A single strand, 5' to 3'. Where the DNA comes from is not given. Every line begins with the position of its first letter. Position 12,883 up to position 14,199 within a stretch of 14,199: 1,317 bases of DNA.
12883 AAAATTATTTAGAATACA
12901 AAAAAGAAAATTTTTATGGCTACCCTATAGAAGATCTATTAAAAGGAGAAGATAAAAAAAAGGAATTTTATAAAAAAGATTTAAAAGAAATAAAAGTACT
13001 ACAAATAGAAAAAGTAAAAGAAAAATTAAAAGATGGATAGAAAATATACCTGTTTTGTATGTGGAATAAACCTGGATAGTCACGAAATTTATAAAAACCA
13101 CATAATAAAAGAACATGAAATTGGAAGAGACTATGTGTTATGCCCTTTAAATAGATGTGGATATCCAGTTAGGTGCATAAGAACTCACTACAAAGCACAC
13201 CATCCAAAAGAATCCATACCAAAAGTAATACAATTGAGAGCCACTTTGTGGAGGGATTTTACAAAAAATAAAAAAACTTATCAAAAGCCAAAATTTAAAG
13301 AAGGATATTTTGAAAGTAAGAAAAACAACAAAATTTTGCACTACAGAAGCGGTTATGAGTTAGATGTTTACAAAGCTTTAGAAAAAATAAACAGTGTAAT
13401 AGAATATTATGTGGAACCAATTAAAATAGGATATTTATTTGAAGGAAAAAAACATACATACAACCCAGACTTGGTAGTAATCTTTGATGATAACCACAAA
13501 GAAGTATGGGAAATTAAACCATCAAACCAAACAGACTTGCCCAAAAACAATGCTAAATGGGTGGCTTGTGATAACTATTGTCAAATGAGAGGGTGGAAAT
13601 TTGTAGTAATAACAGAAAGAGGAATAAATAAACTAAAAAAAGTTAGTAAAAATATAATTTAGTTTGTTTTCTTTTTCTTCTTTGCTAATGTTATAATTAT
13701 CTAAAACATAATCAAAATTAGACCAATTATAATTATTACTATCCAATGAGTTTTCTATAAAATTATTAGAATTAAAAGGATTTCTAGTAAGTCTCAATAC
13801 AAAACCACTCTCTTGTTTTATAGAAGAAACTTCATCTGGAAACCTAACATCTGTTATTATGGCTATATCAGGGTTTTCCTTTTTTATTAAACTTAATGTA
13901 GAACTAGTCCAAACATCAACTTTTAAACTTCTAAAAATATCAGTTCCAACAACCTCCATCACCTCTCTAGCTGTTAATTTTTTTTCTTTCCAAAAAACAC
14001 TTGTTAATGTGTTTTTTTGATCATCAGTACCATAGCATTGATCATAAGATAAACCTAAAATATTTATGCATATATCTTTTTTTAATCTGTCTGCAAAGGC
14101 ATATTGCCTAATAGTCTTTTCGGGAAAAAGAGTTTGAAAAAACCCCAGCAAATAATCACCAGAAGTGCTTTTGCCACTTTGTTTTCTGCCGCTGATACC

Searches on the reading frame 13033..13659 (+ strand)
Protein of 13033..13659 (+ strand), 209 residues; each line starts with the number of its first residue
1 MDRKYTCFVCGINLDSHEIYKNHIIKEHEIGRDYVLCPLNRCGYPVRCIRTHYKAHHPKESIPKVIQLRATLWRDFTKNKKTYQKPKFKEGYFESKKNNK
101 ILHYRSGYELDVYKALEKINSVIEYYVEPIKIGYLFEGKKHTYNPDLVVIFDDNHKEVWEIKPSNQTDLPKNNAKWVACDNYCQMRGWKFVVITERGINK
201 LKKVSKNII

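Call 7: search_protein_families(library=pfam, proteins=[window:13033-13659:+], max_evalue=0.1)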
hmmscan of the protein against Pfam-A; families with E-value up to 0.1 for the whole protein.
window:13033-13659:+ (209 aa): 3 families
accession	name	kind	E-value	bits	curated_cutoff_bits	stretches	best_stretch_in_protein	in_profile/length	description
PF08722.17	Tn7_TnsA-like_N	-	2e-17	64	26.5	1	120-195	2-85/85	TnsA-like endonuclease N terminal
PF05367.17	Phage_endo_I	-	0.00026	21.1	29.1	1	92-149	3-58/149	Phage endonuclease I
PF05741.18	zf-nanos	-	0.026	15.2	27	1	7-59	1-50/54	Nanos RNA binding domain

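Call 8: search_protein_families(library=phrogs, proteins=[window:13033-13659:+], max_evalue=0.1)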
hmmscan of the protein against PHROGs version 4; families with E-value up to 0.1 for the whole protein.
window:13033-13659:+ (209 aa): 7 families
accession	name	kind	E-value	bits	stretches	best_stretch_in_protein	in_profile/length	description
phrog_218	-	connector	7e-22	79.1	1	84-202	8-145/148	head closure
phrog_15427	-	DNA, RNA and nucleotide metabolism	1.9e-09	38.5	1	4-206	52-261/270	endonuclease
phrog_14892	-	connector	9.6e-08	33.5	2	114-174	2-64/117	head closure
phrog_945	-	DNA, RNA and nucleotide metabolism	4.2e-05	24.3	1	95-150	5-55/145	endonuclease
phrog_15137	-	DNA, RNA and nucleotide metabolism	0.0004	21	1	78-196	105-222/236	endonuclease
phrog_13957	-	unknown function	0.031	15.3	1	59-91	28-60/63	-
phrog_37537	-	unknown function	0.064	14.2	0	54-94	12-52/78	-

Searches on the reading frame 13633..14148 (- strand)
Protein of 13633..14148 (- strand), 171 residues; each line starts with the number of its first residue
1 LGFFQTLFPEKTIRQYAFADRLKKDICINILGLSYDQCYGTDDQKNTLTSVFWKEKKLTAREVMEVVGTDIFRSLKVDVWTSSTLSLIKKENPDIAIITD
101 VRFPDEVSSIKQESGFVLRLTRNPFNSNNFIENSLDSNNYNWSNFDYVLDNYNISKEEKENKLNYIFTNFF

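Call 36: search_protein_families(library=phrogs, proteins=[window:13633-14148:-], max_evalue=0.01)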
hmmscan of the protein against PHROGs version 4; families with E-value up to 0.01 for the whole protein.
window:13633-14148:- (171 aa): 1 family
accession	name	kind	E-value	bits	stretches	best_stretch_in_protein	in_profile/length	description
phrog_139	-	other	4.6e-22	79.9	1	12-167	108-260/342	deoxynucleoside monophosphate kinase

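Call 37: search_protein_families(library=pfam, proteins=[window:13633-14148:-], max_evalue=0.01)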
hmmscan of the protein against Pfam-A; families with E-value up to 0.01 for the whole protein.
window:13633-14148:- (171 aa): 1 family
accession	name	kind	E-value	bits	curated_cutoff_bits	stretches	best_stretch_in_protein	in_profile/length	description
PF21448.3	DNMK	-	9.8e-07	29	27.1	1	44-123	113-197/232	Deoxynucleotide monophosphate kinase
